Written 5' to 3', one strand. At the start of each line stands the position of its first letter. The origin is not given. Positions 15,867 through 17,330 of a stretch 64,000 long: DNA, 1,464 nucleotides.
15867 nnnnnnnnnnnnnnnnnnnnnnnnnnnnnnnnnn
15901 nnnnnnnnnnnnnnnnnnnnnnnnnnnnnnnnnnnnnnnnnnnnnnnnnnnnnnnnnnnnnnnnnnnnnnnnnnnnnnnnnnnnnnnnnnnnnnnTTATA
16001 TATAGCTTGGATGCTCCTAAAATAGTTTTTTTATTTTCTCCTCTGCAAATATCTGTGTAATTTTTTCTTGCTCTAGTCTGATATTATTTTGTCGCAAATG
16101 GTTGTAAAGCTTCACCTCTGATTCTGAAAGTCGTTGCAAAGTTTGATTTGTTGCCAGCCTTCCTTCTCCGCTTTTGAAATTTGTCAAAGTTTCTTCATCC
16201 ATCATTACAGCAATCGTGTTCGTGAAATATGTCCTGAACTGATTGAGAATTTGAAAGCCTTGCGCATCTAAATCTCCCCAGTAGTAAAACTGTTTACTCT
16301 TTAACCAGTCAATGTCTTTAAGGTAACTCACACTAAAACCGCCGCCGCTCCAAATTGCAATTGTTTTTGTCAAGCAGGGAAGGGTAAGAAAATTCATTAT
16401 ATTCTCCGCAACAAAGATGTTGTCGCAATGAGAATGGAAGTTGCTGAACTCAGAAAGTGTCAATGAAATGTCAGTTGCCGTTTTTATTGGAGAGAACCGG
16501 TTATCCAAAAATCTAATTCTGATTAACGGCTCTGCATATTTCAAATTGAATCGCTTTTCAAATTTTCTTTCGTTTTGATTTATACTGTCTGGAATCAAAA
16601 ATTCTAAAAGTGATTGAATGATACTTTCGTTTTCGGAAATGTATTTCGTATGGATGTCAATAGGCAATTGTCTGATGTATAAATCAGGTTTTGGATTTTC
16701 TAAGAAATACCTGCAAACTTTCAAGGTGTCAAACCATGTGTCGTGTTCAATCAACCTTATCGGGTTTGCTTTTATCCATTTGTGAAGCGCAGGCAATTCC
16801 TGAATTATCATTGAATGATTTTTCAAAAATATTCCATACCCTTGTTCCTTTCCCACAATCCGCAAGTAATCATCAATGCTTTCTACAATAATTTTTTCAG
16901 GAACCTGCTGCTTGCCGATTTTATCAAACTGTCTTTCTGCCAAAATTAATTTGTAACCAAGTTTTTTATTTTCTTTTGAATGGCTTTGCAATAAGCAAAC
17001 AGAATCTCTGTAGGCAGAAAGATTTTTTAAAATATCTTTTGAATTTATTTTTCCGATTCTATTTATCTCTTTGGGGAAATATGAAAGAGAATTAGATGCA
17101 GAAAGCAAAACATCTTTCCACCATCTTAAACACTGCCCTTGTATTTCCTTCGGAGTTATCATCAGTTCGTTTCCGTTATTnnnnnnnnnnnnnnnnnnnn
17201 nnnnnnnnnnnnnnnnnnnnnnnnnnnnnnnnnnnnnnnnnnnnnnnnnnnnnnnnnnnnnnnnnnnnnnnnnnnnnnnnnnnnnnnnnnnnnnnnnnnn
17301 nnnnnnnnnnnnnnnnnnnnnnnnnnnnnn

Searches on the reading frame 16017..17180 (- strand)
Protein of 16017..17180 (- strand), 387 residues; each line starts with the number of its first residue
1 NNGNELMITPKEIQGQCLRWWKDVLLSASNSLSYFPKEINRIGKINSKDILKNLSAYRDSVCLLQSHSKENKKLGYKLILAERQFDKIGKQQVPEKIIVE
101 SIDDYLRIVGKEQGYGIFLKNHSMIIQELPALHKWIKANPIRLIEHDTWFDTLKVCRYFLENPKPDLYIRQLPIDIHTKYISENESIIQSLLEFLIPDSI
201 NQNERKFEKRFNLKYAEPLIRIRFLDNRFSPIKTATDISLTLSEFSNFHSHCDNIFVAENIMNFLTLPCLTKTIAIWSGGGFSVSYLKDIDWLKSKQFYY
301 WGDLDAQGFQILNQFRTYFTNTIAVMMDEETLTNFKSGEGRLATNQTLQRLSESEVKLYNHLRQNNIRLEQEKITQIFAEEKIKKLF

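Call 30: search_protein_families(library=pfam, proteins=[window:16017-17180:-])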
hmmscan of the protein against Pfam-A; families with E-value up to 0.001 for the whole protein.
window:16017-17180:- (387 aa): 2 families
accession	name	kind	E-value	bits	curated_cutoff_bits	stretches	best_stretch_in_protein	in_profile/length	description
PF09983.15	JetD_C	-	2.3e-41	141.5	22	1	213-379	2-175/179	Wadjet protein JetD, C-terminal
PF11795.13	DUF3322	-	9.7e-31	107.7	22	1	10-192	1-189/190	Uncharacterized protein conserved in bacteria N-term (DUF3322)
